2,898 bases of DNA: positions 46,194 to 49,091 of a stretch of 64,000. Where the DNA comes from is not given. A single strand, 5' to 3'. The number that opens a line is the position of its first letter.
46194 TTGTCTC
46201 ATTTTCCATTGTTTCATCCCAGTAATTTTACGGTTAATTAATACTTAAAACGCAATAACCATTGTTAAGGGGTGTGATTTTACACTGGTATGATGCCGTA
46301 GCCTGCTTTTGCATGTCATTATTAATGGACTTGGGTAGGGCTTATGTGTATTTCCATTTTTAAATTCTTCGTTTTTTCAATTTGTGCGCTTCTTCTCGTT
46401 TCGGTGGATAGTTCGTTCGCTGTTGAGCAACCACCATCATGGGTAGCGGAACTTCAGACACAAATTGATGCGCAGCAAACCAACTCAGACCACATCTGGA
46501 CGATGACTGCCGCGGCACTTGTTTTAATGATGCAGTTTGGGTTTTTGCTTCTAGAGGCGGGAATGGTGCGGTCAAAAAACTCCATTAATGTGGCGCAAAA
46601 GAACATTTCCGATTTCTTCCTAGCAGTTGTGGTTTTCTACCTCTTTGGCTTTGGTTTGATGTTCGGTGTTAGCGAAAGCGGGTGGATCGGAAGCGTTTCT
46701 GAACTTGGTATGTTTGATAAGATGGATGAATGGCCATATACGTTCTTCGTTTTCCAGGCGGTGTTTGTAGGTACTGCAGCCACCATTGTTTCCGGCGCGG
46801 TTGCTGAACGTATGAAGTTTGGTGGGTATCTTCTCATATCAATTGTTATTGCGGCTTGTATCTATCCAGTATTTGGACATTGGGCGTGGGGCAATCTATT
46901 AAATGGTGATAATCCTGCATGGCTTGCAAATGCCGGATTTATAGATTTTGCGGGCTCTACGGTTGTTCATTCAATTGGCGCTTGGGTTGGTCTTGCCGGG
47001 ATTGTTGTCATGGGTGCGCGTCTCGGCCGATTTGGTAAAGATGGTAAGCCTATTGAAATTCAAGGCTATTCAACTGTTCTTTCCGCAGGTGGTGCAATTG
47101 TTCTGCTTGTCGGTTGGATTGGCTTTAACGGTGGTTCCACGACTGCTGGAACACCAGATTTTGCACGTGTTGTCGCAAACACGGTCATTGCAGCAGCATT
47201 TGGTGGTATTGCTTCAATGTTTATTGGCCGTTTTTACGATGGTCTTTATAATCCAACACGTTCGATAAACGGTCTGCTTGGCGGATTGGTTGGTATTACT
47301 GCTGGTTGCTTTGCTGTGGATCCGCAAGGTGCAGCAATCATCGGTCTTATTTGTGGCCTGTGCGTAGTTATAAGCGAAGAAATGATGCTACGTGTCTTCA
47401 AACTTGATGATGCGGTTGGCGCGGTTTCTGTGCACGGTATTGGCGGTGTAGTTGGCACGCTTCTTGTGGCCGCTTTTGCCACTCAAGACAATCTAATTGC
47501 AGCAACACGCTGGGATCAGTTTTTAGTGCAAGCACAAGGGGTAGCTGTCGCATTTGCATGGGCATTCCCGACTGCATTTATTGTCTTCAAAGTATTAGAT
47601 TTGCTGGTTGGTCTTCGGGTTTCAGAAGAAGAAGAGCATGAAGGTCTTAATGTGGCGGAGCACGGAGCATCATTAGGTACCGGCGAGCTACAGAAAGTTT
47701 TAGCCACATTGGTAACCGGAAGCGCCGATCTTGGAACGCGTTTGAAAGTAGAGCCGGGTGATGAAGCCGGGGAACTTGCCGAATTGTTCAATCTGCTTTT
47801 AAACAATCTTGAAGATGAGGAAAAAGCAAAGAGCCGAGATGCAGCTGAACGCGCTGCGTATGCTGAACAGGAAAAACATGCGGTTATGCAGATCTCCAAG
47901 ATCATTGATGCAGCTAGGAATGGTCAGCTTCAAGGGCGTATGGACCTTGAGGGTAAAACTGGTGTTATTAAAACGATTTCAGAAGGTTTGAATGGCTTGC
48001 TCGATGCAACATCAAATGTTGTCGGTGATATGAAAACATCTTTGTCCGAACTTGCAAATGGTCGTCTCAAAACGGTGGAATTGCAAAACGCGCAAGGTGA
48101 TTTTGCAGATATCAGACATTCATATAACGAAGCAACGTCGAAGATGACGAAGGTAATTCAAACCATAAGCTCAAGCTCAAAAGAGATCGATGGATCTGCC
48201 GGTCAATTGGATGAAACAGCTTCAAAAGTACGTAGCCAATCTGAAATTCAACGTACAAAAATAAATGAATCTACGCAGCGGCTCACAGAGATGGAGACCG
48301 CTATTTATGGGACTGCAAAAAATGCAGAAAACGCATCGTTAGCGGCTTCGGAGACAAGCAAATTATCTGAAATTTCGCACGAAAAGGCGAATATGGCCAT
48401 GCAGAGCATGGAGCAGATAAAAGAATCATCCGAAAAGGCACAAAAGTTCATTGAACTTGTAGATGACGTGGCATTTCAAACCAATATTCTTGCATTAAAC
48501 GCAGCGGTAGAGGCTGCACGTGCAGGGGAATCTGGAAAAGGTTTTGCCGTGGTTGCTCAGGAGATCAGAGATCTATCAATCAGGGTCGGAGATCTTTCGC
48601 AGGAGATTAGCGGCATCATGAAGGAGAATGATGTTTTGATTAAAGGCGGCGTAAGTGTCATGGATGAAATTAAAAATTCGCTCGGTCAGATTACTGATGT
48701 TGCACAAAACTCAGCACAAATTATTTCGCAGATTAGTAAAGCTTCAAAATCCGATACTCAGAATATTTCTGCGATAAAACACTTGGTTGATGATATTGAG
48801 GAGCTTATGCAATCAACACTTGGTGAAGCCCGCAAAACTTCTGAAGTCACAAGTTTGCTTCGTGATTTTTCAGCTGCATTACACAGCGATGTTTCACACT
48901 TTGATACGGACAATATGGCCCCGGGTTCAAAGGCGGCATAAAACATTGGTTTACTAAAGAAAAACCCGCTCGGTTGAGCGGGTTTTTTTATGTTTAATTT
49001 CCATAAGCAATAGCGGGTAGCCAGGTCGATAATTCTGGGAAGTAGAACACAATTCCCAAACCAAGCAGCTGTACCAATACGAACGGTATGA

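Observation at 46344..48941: Ammonium transporter fused to a chemoreceptor signalling module (Amt-HAMP-MCP)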

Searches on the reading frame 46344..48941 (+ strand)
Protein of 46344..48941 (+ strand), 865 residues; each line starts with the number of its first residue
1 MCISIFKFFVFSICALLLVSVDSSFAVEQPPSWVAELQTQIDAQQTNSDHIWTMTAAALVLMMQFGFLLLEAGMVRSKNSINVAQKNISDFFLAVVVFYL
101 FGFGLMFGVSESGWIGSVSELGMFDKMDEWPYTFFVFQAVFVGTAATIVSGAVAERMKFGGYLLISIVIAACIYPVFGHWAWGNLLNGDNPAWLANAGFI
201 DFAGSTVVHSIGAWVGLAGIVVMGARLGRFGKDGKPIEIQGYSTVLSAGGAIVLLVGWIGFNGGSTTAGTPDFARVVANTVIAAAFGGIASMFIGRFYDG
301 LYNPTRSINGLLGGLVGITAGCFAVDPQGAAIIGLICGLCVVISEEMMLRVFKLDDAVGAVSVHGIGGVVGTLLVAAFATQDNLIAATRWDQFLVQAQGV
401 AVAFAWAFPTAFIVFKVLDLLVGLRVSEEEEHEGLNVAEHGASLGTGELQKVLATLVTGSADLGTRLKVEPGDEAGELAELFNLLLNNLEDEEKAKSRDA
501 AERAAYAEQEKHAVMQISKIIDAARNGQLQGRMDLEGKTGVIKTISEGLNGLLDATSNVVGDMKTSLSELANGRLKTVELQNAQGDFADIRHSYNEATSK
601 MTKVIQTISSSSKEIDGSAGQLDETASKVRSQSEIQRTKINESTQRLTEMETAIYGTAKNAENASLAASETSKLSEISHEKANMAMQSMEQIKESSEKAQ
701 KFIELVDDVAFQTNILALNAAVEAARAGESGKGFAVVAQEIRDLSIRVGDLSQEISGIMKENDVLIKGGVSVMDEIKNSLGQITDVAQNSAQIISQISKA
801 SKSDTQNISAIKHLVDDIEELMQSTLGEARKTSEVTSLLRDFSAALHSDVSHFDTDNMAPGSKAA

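Call 3: search_protein_families(library=pfam, proteins=[window:46344-48941:+], max_evalue=1)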
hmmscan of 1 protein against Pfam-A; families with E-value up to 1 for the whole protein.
window:46344-48941:+ (865 aa): 8 families
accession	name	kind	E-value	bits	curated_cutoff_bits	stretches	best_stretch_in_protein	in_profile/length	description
PF00909.26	Ammonium_transp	-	9.2e-105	351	23.2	1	52-442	2-396/399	Ammonium Transporter Family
PF00015.26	MCPsignal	-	4.1e-29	102.1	34.6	1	668-822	4-158/172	Methyl-accepting chemotaxis protein (MCP) signalling domain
PF18947.5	HAMP_2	-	6.1e-06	26.5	24.3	1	540-599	4-63/67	HAMP domain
PF00672.30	HAMP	-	0.00046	20.9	25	1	449-491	13-53/53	HAMP domain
PF01978.25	TrmB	-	0.0062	16.8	25.6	1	624-651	23-50/68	Sugar-specific transcriptional regulator TrmB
PF14588.11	YjgF_endoribonc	-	0.054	13.7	35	1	505-572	17-83/148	YjgF/chorismate_mutase-like, putative endoribonuclease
PF16952.10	Gln-synt_N_2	-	0.17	12.2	35.7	0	658-700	28-70/112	Glutamine synthetase N-terminal domain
PF14749.11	Acyl-CoA_ox_N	-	0.74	10.8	25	1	648-709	3-64/120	Acyl-coenzyme A oxidase N-terminal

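Call 4: search_protein_families(library=ncbifam, proteins=[window:46344-48941:+], max_evalue=0.01)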
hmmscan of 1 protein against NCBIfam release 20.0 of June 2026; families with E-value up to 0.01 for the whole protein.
window:46344-48941:+ (865 aa): 10 families
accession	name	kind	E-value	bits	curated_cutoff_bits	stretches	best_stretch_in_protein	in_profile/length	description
TIGR00836.1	amt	subfamily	3.1e-108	362.3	343.3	1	49-442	1-403/406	ammonium transporter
TIGR03644.1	marine_trans_1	hypoth_equivalog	3.9e-90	302.5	514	1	51-441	6-397/404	probable ammonium transporter, marine subtype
NF041847.1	transduc_aer2_vibrio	equivalog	3.4e-53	181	1200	1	506-858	406-757/804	aerotaxis transducer Aer2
NF007947.0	PRK10666.1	equivalog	2.5e-52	178.2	657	1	37-442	19-423/428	ammonium transporter AmtB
NF047851.1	MCPCitTducer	equivalog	3.2e-29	102.4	900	1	543-858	207-519/553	methyl-accepting chemotaxis citrate transducer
NF011622.0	PRK15048.1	equivalog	3.9e-28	98.9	900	1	561-854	221-514/553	methyl-accepting chemotaxis protein II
NF011615.0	PRK15041.1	equivalog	4.8e-26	91.5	947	1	566-850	228-512/554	methyl-accepting chemotaxis protein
NF007309.0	PRK09793.1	equivalog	3.4e-25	89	903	1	605-854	263-512/533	methyl-accepting chemotaxis protein IV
NF058645.1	MCPCtpMPsAe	equivalog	4.9e-24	85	900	1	561-798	234-487/558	methyl-accepting chemotaxis protein CtpM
NF050802.1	AspChtxCcaA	equivalog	3.8e-16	58.6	1300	1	659-828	534-694/700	aspartate chemotaxis receptor CcaA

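Call 6: find_homologous_proteins(query=window:46344-48941:+, max_evalue=1e-10)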
Query window:46344-48941:+ (865 aa): 7953 proteins with E <= 1e-10 among 8000 candidates; the best 120 are listed.
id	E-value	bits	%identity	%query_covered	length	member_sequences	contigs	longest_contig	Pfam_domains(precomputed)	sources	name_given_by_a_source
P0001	0.0e+0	1689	90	100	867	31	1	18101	PF00015.27,PF18947.6,PF00909.27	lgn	-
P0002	0.0e+0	1477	80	99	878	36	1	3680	PF00015.27,PF00909.27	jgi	jgi:Amt family ammonium transporter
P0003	0.0e+0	1472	79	99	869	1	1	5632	PF00015.27,PF00909.27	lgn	-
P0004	0.0e+0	1434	78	98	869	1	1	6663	PF00015.27,PF18947.6,PF00909.27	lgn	-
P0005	0.0e+0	1366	74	98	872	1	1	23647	PF00015.27,PF18947.6,PF00909.27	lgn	-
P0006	0.0e+0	1060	59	98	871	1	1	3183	PF00015.27,PF00672.31,PF00909.27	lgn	-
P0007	0.0e+0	1053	59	99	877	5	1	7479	PF00015.27,PF11887.14,PF00909.27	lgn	-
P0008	0.0e+0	1048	60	95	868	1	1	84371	PF00015.27,PF00909.27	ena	-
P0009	0.0e+0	1039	58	97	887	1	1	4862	PF00015.27,PF18947.6,PF00909.27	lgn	-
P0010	0.0e+0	1035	58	97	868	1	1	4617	PF00015.27,PF00909.27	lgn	-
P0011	4.9e-292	989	55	96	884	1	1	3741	PF00015.27,PF18947.6,PF00909.27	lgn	-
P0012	7.1e-292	989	55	98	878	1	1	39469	PF00015.27,PF18947.6,PF00909.27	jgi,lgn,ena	-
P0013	1.9e-284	964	53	98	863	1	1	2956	PF00015.27,PF18947.6,PF00909.27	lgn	-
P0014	3.6e-274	930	53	95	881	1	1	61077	PF00015.27,PF00672.31,PF18947.6,PF00909.27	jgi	jgi:Amt family ammonium transporter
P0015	9.3e-230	783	47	94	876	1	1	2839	PF00015.27,PF00672.31,PF00909.27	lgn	-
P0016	9.1e-229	780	47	95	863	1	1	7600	PF00015.27,PF00672.31,PF00909.27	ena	-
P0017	5.1e-225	768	47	94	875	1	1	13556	PF00015.27,PF00672.31,PF18947.6,PF00909.27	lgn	-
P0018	9.8e-224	764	48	89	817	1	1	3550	PF00015.27,PF00909.27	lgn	-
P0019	2.4e-214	733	47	95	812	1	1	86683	PF00015.27,PF00909.27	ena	-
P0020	5.1e-213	728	51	86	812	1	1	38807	PF00015.27,PF00909.27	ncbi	ncbi:MAG: ammonium transporter [Pseudomonadota bacterium]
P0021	1.4e-211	723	45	94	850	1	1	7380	PF00015.27,PF00672.31,PF00909.27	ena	-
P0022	5.8e-209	715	45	96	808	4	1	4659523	PF00015.27,PF00909.27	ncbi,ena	-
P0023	2.2e-206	706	49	87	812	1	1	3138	PF00015.27,PF00909.27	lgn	-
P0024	7.2e-206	704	44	96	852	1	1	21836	PF00015.27,PF00909.27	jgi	jgi:Amt family ammonium transporter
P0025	1.4e-205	703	46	96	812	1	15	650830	PF00015.27,PF00909.27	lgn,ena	-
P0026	2.2e-204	700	45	90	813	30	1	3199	PF00015.27,PF00909.27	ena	-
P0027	8.5e-203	694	40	98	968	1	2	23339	PF00015.27,PF00672.31,PF18947.6,PF00909.27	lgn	-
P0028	1.9e-202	693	58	55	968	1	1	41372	PF00015.27,PF00672.31,PF18947.6,PF00909.27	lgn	-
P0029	8.8e-202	691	54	65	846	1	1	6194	PF00015.27,PF00909.27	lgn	-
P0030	9.0e-202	691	45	96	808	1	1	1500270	PF00015.27,PF00909.27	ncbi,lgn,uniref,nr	ncbi:ammonium transporter [Roseibium marinum]|uniref:Amt family ammonium transporter n=1 Tax=Roseibi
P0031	1.6e-201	690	44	91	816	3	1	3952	PF00015.27,PF00909.27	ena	-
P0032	2.9e-200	686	42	98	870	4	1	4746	PF00015.27,PF00672.31,PF00909.27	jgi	jgi:Amt family ammonium transporter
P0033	3.8e-200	686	46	87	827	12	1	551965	PF00015.27,PF00672.31,PF00909.27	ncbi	-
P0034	6.2e-200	685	43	95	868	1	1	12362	PF00015.27,PF00672.31,PF00909.27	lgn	-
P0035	7.6e-200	685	43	93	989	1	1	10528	PF00015.27,PF18947.6,PF00909.27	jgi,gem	-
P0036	1.1e-199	684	43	96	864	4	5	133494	PF00015.27,PF00672.31,PF00909.27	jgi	jgi:Amt family ammonium transporter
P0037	3.4e-199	682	62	54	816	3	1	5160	PF00015.27,PF00909.27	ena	-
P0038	5.4e-199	682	45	97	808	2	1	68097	PF00015.27,PF00909.27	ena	-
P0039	6.9e-199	681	46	95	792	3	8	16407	PF00015.27,PF06103.17,PF00909.27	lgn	-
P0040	1.9e-198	680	46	97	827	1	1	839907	PF00015.27,PF00672.31,PF00909.27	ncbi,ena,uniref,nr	ncbi:ammonium transporter [uncultured Cohaesibacter sp.]|uniref:ammonium transporter n=1 Tax=uncultu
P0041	2.5e-198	680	45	96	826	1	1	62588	PF00015.27,PF00909.27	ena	-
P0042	3.5e-198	679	48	88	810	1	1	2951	PF00015.27,PF00909.27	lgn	-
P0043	8.1e-198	678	47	93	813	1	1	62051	PF00015.27,PF07889.18,PF00909.27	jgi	jgi:ammonium transporter, Amt family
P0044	8.7e-198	678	45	93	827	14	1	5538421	PF00015.27,PF00672.31,PF00909.27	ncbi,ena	-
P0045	2.1e-197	676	46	93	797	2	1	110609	PF00015.27,PF00672.31,PF00909.27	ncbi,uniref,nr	ncbi:ammonium transporter [uncultured Cohaesibacter sp.]|uniref:ammonium transporter n=1 Tax=uncultu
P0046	4.6e-197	675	45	96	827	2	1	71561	PF00015.27,PF00672.31,PF00909.27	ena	-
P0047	4.9e-197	675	49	80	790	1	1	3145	PF00015.27,PF00909.27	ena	-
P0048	7.3e-197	675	45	97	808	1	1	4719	PF00015.27,PF00909.27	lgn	-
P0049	9.8e-197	674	46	93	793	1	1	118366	PF00015.27,PF11887.14,PF00909.27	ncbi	ncbi:MAG: ammonium transporter [Alphaproteobacteria bacterium]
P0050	1.0e-196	674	52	67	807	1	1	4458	PF00015.27,PF03036.22,PF00909.27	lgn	-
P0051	1.4e-196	674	62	57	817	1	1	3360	PF00015.27,PF00909.27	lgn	-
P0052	4.6e-196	672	41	95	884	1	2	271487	PF00015.27,PF28175.1,PF00909.27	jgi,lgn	-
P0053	7.4e-196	671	47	83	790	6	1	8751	PF00015.27,PF00909.27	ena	-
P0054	9.8e-196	671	43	94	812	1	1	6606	PF00015.27,PF00909.27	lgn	-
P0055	1.4e-195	670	55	53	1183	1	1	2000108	PF00015.27,PF13426.14,PF13188.14,PF08448.17,PF18947.6,PF00909.27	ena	-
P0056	5.2e-195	669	50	77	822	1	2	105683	PF00015.27,PF00909.27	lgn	-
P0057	1.6e-194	667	45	96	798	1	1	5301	PF00015.27,PF00909.27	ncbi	-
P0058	1.7e-194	667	44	93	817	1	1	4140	PF00015.27,PF00909.27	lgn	-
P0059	2.2e-194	666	44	93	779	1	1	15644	PF00015.27,PF00909.27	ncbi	-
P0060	1.3e-193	664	46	92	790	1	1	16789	PF00015.27,PF00909.27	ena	-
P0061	3.9e-193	662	43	92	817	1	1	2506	PF00015.27,PF00909.27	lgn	-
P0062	7.1e-193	662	46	90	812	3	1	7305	PF00015.27,PF00909.27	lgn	-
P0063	7.1e-193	661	45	89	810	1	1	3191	PF00015.27,PF00909.27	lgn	-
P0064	8.5e-193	661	49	80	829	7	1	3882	PF00015.27,PF00909.27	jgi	jgi:Amt family ammonium transporter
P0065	1.4e-192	661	58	58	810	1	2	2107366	PF00015.27,PF00909.27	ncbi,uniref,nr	ncbi:ammonium transporter [Roseibium aestuarii]|uniref:Ammonium transporter n=1 Tax=Roseibium aestua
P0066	7.8e-192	658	49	83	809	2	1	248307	PF00015.27,PF00909.27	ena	-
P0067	2.3e-191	657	46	93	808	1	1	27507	PF06009.20,PF00015.27,PF00909.27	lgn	-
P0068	8.6e-191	655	45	94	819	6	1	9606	PF00015.27,PF00909.27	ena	-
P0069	2.0e-190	653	47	87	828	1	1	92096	PF00015.27,PF00672.31,PF00909.27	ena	-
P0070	2.2e-189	650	45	92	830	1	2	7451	PF00015.27,PF00909.27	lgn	-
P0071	1.3e-188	647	45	91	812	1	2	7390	PF00015.27,PF00909.27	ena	-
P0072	3.2e-188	646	51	60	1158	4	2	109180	PF00015.27,PF00672.31,PF18947.6,PF00909.27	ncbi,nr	ncbi:MAG: ammonium transporter [Methylococcales bacterium]|nr:ammonium transporter [Methylococcales 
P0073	7.3e-188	645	43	91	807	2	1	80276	PF00015.27,PF00909.27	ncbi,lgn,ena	-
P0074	3.0e-187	643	44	92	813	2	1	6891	PF00015.27,PF00909.27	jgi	jgi:ammonium transporter, Amt family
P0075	4.4e-187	642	44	93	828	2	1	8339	PF00015.27,PF00672.31,PF00909.27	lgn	-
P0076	5.8e-186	639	44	95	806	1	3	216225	PF00015.27,PF00909.27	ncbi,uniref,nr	ncbi:Amt family ammonium transporter [Rhodobium orientis]|uniref:ammonium transporter n=1 Tax=Rhodob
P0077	5.8e-186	639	48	87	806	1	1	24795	PF00015.27,PF06103.17,PF00909.27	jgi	jgi:Amt family ammonium transporter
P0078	9.8e-186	638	45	94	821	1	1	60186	PF06009.20,PF00015.27,PF04108.18,PF07889.18,PF00909.27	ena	-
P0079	1.3e-185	637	42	96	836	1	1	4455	PF00015.27,PF00909.27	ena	-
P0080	7.0e-185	635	43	99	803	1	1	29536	PF00015.27,PF00909.27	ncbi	-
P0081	1.4e-184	634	44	94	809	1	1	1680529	PF00015.27,PF00909.27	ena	-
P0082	3.9e-184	633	46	88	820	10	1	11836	PF00015.27,PF00672.31,PF07889.18,PF00909.27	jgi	jgi:Amt family ammonium transporter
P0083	7.1e-184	632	40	93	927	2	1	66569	PF00015.27,PF18947.6,PF00909.27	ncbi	ncbi:MAG: ammonium transporter [Roseobacter sp.]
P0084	1.1e-183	631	38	95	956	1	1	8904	PF00015.27,PF18947.6,PF00909.27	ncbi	-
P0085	1.4e-183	631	43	95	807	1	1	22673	PF00015.27,PF00909.27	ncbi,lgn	-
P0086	1.8e-183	630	50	67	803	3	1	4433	PF00015.27,PF00909.27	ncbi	-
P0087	2.5e-183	630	53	57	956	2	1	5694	PF00015.27,PF18947.6,PF00909.27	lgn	-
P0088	3.1e-183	630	40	89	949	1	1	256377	PF00015.27,PF18947.6,PF00909.27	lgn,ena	-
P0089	3.1e-183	630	57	59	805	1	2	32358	PF00015.27,PF00909.27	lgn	-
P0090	4.4e-183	629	43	92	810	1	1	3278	PF00015.27,PF00909.27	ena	-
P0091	5.9e-183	629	45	91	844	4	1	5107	PF00015.27,PF00909.27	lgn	-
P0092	5.5e-182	625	44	93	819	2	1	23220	PF00015.27,PF00909.27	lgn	-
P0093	2.2e-181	624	40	98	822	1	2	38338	PF00015.27,PF00909.27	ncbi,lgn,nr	ncbi:MAG: ammonium transporter [Alphaproteobacteria bacterium]|nr:ammonium transporter [Alphaproteob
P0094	2.2e-181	623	37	95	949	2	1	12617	PF00015.27,PF18947.6,PF00909.27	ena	-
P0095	1.9e-180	620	45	78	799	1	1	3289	PF00015.27,PF00909.27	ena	-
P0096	2.1e-180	620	45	83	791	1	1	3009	PF00015.27,PF00909.27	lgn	-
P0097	5.2e-180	619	51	66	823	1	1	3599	PF00015.27,PF00909.27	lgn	-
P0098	1.4e-179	618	43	93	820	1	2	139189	PF00015.27,PF00672.31,PF00909.27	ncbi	ncbi:MAG: ammonium transporter [Kiloniellaceae bacterium]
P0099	2.0e-179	617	45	88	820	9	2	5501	PF00015.27,PF00672.31,PF07889.18,PF00909.27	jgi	jgi:Amt family ammonium transporter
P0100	3.1e-179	616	42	93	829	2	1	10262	PF00015.27,PF00909.27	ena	-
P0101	3.4e-179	616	61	52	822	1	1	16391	PF00015.27,PF00672.31,PF00909.27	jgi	-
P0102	5.3e-179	616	45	83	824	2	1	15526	PF00015.27,PF00672.31,PF07889.18,PF00909.27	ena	-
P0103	5.7e-179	616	49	72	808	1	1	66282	PF00015.27,PF00909.27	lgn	-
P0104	7.7e-179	615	43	84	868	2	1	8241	PF00015.27,PF00909.27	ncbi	-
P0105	8.5e-179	615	38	89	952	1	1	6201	PF00015.27,PF00672.31,PF18947.6,PF00909.27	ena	-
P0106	9.8e-179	615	43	91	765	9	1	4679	PF00015.27,PF00672.31,PF00909.27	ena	-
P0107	1.6e-178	614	42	96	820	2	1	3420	PF00015.27,PF00672.31,PF00909.27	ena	-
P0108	3.2e-178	613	43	89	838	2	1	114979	PF00015.27,PF00909.27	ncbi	-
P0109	3.3e-178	613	40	98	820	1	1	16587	PF00015.27,PF00909.27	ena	-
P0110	4.3e-178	613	43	88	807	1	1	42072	PF00015.27,PF00909.27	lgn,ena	-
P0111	5.2e-178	612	44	94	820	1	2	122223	PF00015.27,PF04108.18,PF00909.27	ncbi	ncbi:MAG: ammonium transporter [Kiloniellaceae bacterium]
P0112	1.2e-177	611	42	96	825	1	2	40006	PF00015.27,PF00672.31,PF00909.27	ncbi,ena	-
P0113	1.8e-177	611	41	97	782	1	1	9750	PF00015.27,PF00909.27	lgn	-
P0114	3.4e-177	610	42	94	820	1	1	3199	PF00015.27,PF00909.27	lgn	-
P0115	5.1e-177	609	44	93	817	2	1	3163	PF00015.27,PF00909.27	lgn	-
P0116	6.9e-177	609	42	96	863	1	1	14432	PF00015.27,PF00672.31,PF00909.27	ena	-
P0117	1.7e-176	607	43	93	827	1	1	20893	PF00015.27,PF00672.31,PF00909.27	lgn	-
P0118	2.1e-176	607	46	78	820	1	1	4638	PF00015.27,PF00909.27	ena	-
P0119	2.3e-176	607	43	94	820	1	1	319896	PF00015.27,PF07889.18,PF00909.27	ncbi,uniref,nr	ncbi:ammonium transporter [Pelagibius marinus]|uniref:ammonium transporter n=1 Tax=Pelagibius marinu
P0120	3.1e-176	606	47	78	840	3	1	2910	PF00015.27,PF06008.20,PF00909.27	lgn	-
